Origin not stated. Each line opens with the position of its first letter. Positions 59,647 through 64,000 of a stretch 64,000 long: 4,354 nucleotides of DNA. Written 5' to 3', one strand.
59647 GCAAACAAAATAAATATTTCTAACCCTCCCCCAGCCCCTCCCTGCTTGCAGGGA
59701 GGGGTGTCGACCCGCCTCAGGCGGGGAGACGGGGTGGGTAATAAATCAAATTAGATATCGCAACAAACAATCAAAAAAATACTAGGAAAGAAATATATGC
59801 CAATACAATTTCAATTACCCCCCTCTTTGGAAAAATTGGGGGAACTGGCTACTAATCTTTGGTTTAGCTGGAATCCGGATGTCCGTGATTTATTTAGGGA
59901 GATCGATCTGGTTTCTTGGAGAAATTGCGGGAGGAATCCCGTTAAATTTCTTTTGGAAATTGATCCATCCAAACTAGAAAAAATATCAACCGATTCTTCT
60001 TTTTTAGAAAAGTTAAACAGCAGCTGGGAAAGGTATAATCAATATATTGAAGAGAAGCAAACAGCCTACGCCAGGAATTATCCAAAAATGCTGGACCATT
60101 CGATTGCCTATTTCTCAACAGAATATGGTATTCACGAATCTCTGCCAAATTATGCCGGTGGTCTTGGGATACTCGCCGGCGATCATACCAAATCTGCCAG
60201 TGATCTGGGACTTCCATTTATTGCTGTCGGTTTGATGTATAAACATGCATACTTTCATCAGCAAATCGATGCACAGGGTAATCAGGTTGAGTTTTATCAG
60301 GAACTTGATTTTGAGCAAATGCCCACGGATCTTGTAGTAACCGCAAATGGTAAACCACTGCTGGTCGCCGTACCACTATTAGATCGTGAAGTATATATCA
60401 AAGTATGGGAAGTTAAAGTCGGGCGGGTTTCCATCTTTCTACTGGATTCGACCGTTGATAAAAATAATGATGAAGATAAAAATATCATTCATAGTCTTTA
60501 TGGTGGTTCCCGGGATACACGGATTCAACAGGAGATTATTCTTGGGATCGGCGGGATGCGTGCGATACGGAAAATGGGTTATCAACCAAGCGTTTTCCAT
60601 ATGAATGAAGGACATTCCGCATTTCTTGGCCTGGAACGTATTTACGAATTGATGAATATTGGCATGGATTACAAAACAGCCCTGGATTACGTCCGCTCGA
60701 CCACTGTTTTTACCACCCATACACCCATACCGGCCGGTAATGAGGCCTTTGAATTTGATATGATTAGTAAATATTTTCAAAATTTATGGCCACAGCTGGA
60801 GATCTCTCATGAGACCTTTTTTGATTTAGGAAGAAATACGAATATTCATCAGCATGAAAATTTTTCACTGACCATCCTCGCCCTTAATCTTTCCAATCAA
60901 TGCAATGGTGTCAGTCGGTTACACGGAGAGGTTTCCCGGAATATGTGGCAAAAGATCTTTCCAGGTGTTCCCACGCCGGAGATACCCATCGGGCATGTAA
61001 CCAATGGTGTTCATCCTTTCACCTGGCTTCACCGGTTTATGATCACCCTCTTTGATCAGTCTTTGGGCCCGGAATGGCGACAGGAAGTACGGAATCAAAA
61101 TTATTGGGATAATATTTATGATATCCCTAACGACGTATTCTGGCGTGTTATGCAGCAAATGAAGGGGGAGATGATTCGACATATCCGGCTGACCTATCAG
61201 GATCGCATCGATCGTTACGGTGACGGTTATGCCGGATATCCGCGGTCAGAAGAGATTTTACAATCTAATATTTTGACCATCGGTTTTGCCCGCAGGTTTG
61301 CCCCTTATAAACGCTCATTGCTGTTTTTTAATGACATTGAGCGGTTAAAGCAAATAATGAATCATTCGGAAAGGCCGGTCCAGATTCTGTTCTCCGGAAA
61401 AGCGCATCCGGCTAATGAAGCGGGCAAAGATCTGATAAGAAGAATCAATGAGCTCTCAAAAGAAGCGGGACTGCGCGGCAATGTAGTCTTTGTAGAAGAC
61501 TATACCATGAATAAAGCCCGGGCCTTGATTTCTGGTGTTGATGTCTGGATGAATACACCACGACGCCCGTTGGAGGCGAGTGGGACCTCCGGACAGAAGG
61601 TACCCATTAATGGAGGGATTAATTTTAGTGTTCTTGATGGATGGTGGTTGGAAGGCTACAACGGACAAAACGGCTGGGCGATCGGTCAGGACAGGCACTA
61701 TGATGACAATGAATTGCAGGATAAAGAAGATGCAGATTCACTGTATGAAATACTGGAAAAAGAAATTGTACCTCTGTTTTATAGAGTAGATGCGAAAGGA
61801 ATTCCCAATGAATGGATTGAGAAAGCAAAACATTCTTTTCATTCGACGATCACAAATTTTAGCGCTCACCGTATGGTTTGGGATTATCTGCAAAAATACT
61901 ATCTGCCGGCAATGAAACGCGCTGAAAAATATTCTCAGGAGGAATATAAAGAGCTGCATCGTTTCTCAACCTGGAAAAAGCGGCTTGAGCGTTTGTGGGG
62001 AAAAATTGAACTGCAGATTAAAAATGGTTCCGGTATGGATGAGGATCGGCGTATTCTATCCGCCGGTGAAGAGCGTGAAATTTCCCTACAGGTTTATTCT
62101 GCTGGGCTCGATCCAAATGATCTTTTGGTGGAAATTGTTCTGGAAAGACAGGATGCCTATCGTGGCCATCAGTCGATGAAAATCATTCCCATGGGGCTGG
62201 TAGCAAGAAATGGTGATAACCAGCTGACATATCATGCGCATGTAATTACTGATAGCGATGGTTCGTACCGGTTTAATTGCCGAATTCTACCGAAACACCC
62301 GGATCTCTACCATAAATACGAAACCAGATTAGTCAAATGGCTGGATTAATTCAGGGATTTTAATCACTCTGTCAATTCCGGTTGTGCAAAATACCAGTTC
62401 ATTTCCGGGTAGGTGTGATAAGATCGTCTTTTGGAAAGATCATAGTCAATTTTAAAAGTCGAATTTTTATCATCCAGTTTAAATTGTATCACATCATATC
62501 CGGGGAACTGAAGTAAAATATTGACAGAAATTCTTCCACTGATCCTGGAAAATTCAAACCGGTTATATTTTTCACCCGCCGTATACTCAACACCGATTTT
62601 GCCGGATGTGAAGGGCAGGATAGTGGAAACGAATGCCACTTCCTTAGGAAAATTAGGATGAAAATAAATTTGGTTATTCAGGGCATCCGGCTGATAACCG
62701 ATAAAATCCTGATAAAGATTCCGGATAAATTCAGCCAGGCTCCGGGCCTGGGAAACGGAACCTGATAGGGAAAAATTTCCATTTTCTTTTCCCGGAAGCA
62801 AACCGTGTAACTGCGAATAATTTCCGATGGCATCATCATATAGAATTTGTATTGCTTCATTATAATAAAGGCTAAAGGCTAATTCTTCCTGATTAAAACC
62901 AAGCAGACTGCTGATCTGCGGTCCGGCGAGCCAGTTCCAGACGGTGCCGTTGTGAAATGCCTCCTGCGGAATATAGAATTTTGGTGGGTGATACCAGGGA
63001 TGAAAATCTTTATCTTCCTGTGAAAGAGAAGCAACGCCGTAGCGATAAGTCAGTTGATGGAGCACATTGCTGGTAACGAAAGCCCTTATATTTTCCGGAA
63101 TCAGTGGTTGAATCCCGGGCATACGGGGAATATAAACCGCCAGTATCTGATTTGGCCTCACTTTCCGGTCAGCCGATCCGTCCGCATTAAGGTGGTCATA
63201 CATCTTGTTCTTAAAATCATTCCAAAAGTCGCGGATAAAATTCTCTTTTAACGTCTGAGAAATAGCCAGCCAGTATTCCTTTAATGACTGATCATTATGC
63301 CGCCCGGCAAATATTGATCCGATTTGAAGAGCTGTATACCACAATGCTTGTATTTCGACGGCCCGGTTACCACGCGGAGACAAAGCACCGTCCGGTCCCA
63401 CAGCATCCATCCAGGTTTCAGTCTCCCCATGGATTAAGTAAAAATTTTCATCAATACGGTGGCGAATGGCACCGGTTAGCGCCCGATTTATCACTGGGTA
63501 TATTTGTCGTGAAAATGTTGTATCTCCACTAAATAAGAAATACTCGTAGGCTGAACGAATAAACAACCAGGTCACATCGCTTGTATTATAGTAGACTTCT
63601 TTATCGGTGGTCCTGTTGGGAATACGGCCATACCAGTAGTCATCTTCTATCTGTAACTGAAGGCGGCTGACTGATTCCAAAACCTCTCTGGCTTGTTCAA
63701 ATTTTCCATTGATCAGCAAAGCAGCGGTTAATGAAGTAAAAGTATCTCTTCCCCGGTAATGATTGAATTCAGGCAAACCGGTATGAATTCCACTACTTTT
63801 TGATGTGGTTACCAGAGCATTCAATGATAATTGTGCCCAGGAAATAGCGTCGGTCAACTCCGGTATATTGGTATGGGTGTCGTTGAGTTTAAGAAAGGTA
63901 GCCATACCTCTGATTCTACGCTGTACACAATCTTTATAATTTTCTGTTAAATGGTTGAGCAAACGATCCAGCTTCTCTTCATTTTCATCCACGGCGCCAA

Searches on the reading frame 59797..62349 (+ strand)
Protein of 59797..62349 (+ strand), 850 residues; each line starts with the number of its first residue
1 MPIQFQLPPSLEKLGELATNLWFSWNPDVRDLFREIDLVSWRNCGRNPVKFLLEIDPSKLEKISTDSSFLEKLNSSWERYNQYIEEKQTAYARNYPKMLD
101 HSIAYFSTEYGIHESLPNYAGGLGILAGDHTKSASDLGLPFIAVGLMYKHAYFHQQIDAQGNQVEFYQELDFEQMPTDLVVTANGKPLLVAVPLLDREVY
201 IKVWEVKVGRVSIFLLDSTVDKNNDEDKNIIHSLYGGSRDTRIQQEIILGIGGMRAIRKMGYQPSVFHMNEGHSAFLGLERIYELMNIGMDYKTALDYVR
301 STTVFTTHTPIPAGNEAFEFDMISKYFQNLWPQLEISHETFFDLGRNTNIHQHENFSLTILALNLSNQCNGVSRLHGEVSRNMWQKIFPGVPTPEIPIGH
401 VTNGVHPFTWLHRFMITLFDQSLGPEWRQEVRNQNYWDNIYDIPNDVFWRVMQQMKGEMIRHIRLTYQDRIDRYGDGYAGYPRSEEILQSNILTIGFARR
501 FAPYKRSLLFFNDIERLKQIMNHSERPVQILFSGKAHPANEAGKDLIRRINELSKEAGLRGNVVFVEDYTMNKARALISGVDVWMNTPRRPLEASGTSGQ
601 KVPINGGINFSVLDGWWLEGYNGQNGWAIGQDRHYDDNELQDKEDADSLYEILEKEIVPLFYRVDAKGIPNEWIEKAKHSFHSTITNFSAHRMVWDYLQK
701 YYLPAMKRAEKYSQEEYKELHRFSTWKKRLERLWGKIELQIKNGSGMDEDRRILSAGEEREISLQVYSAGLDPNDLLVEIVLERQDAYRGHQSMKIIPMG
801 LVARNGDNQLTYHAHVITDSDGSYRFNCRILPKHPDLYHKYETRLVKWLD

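Call 74: search_protein_families(library=pfam, proteins=[window:59797-62349:+], max_evalue=0.00001)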
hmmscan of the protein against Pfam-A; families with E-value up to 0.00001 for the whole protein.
window:59797-62349:+ (850 aa): 2 families
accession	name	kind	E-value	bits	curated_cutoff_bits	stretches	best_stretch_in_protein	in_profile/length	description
PF11897.13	DUF3417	-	9.7e-35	119.8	25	1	7-116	1-109/109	Protein of unknown function (DUF3417)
PF00343.26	Phosphorylase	-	2.3e-28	99.3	27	1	265-617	218-581/713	Carbohydrate phosphorylase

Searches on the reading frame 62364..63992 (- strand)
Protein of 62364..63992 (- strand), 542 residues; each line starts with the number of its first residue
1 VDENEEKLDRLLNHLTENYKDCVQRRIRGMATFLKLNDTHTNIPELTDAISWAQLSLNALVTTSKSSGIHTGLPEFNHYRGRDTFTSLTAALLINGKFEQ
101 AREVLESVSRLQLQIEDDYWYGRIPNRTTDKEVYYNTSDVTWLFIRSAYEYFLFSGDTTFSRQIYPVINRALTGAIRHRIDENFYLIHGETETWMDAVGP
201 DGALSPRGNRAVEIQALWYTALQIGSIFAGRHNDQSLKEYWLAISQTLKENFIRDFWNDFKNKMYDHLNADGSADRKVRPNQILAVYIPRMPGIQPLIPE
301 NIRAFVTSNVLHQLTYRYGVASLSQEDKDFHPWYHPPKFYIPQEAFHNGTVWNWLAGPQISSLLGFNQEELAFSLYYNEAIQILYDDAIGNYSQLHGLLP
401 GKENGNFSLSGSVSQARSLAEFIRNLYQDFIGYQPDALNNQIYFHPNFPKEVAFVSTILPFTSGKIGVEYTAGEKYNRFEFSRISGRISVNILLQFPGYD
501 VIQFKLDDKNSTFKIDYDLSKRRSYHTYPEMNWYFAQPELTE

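Call 74: search_protein_families(library=pfam, proteins=[window:62364-63992:-], max_evalue=0.00001)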
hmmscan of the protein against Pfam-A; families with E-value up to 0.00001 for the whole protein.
window:62364-63992:- (542 aa): 1 family
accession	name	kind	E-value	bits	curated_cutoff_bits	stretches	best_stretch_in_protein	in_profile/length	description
PF06202.20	GDE_C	-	1.6e-55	189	21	1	63-424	12-367/367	Amylo-alpha-1,6-glucosidase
